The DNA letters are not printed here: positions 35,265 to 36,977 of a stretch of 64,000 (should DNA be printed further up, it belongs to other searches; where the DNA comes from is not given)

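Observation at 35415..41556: Surface-structure operon: small secreted protein, 1421-aa secreted pure coiled-coil protein, TMTC/PMT-like TPR glycosyltransferase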

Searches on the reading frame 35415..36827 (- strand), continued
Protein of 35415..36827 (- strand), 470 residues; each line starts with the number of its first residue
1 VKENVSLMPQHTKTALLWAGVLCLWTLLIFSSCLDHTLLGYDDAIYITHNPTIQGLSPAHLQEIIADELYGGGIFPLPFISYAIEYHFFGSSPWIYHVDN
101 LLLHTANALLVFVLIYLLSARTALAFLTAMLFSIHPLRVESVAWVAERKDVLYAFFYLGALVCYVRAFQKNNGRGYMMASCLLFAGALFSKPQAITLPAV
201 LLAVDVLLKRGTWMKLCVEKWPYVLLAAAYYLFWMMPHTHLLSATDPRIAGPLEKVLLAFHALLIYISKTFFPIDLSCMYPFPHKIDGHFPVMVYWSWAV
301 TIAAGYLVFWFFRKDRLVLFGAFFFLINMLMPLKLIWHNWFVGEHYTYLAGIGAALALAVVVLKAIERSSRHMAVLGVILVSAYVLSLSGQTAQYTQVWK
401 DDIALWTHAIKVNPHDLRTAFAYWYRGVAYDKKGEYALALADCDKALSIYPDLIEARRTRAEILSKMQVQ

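Call 53: fold_search(model_id=the predicted structure, library=pdb)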
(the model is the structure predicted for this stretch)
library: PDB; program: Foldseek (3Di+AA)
matches with E <= 10: 619; with E <= 0.001: 3
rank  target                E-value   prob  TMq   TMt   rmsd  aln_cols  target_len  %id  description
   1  5f15                  2.2e-04  1.00  0.45  0.41  13.6       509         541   15  Crystal Structure of ArnT from Cupriavidus metallidurans bound to Undecaprenyl phosphate (released 2016-02-17)
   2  9i5k_A                4.1e-04  1.00  0.49  0.47  11.0       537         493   10  Structure of the Chaetomium thermophilum Pmt4 homodimer (C2 symmetry) (released 2025-12-24)
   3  5gmy_A                5.2e-04  1.00  0.40  0.25  16.5       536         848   14  Crystal structure of the Archaeoglobus fulgidus oligosaccharyltransferase (O29867_ARCFU) tethered with an acceptor pep (released 2017-02-01)
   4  8b6l_I                1.0e-03  1.00  0.41  0.30  15.3       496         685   13  Subtomogram average of the human Sec61-TRAP-OSTA-translocon (released 2022-12-07)
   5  3wak                  1.9e-03  1.00  0.40  0.25  14.4       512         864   13  Crystal structure of the Archaeoglobus fulgidus oligosaccharyltransferase (O29867_ARCFU) in the apo form (released 2013-10-30)
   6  8age_A                4.4e-03  1.00  0.43  0.34  13.6       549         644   10  Structure of yeast oligosaccharylransferase complex with acceptor peptide bound (released 2022-12-07)
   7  8agc_A                4.4e-03  1.00  0.41  0.30  15.7       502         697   11  Structure of yeast oligosaccharylransferase complex with lipid-linked oligosaccharide and non-acceptor peptide bound (released 2022-12-07)
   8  9i5l_A                1.1e-02  1.00  0.35  0.25   6.3       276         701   10  Structure of the Chaetomium thermophilum Pmt4 homodimer (C1 symmetry) (released 2025-12-24)
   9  5ogl_A                1.2e-02  1.00  0.43  0.30  10.8       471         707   12  Structure of bacterial oligosaccharyltransferase PglB in complex with an acceptor peptide and an lipid-linked oligosac (released 2017-10-25)
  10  3waj                  1.2e-02  1.00  0.38  0.24  15.3       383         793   15  Crystal structure of the Archaeoglobus fulgidus oligosaccharyltransferase (O29867_ARCFU) complex with Zn and sulfate (released 2013-10-30)
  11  9e61_A                1.2e-02  1.00  0.36  0.24   8.0       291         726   13  Cryo-EM structure of Saccharomyces cerevisiae Pmt4 apo form (released 2025-10-15)
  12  9e61_B                1.3e-02  1.00  0.36  0.24   8.2       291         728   13  Cryo-EM structure of Saccharomyces cerevisiae Pmt4 apo form (released 2025-10-15)
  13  6p25_B                1.3e-02  1.00  0.35  0.25   6.8       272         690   11  Structure of S. cerevisiae protein O-mannosyltransferase Pmt1-Pmt2 complex bound to the sugar donor and a peptide acce (released 2019-07-10)
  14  7zlh_A                1.3e-02  0.98  0.31  0.25  19.0       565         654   12  Cryo-EM structure of C-mannosyltransferase CeDPY19, in apo state, bound to CMT2-Fab and anti-Fab nanobody (released 2023-01-11)
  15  9e6i_B                1.3e-02  1.00  0.36  0.24   8.2       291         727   13  Cryo-EM structure of Saccharomyces cerevisiae Pmt4-Ccw5 complex (released 2025-10-15)
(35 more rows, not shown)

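Call 91: find_encoding_contigs(protein=P0010, flank=6000, max_places=2)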
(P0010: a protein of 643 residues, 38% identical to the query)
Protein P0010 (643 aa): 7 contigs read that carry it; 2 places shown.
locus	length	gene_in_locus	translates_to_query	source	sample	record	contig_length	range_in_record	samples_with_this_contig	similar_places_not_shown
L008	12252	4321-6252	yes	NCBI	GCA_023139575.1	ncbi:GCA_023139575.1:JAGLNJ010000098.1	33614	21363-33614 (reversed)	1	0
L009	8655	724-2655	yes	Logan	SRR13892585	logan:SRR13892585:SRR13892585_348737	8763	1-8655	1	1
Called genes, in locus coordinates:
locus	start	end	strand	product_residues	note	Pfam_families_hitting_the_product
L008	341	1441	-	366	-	PF05359:DUF748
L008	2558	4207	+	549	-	PF14890:Intein_splicing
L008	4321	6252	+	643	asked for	PF00515:TPR_1, PF07719:TPR_2 (weak), PF13432:TPR_16, PF00515:TPR_1, PF00515:TPR_1, PF13371:TPR_9, PF13432:TPR_16, PF13414:TPR_11, +12 more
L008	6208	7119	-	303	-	PF01040:UbiA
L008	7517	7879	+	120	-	PF00072:Response_reg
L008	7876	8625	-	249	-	PF01171:ATP_bind_3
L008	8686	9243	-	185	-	PF04011:LemA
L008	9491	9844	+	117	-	PF00072:Response_reg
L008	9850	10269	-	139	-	PF00072:Response_reg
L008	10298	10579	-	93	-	PF00072:Response_reg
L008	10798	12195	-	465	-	-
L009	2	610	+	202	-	?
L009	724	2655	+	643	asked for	PF00515:TPR_1, PF07719:TPR_2 (weak), PF13432:TPR_16, PF00515:TPR_1, PF00515:TPR_1, PF13371:TPR_9, PF13432:TPR_16, PF13414:TPR_11, +12 more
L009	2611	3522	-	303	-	PF01040:UbiA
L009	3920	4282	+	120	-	PF00072:Response_reg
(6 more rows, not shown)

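Call 92: find_encoding_contigs(protein=P0013, flank=6000, max_places=2)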
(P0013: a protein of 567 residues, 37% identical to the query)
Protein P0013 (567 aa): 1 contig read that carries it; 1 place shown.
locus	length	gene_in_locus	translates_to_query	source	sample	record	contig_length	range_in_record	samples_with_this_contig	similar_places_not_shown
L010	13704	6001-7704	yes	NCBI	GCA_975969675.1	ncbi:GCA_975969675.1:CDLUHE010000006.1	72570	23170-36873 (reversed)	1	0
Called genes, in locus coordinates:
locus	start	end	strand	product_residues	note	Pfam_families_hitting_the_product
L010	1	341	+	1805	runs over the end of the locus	PF14349:SprA_N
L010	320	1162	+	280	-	PF04389:Peptidase_M28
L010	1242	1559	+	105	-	PF12836:HHH_3, PF14716:HHH_8 (faint), PF00633:HHH (weak), PF14520:HHH_5 (weak)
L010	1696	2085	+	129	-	-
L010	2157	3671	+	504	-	-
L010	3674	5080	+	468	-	PF04055:Radical_SAM, PF13353:Fer4_12 (weak), PF13186:SPASM (weak)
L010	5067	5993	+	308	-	-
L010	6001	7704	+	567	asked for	PF13371:TPR_9 (faint), PF00515:TPR_1 (weak), PF00515:TPR_1, PF13424:TPR_12, PF00515:TPR_1, PF07719:TPR_2 (weak), PF13181:TPR_8 (weak), PF13414:TPR_11 (weak), +5 more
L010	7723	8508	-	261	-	PF00795:CN_hydrolase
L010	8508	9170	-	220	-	PF02589:LUD_dom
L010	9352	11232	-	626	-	PF17297:PEPCK_N, PF01293:PEPCK_ATP (weak), PF00821:PEPCK_GTP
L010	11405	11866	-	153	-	PF00293:NUDIX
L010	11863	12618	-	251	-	PF01135:PCMT (weak), PF01209:Ubie_methyltran, PF13489:Methyltransf_23, PF13847:Methyltransf_31, PF08241:Methyltransf_11, PF08242:Methyltransf_12, PF13649:Methyltransf_25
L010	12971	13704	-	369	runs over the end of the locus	PF18962:Por_Secre_tail (weak)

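Call 93: find_encoding_contigs(protein=P0009, flank=6000, max_places=2)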
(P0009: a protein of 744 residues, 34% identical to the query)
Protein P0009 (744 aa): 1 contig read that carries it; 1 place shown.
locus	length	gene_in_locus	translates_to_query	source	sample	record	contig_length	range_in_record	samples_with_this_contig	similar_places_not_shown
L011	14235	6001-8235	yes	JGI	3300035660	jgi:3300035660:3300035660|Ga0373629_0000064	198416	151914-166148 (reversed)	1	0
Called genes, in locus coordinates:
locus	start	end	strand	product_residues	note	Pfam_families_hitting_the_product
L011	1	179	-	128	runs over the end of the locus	-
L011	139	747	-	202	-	PF13274:SocA_Panacea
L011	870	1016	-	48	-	-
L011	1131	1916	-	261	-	-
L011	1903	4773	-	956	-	PF04313:HSDR_N (faint), PF02384:N6_Mtase, PF01170:UPF0020 (faint), PF20473:MmeI_Mtase, PF07669:Eco57I, PF12950:TaqI_C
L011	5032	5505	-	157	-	PF00027:cNMP_binding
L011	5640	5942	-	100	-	PF14333:DUF4389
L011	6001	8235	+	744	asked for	PF00515:TPR_1, PF13414:TPR_11, PF13371:TPR_9, PF00515:TPR_1, PF13414:TPR_11, PF00515:TPR_1, PF13414:TPR_11, PF13424:TPR_12, +30 more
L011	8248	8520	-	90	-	-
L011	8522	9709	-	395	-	PF00155:Aminotran_1_2, PF00266:Aminotran_5, PF01041:DegT_DnrJ_EryC1, PF01212:Beta_elim_lyase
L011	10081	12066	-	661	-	PF13884:Peptidase_S74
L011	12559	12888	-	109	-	-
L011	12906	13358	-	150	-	-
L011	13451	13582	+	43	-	-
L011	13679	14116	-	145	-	-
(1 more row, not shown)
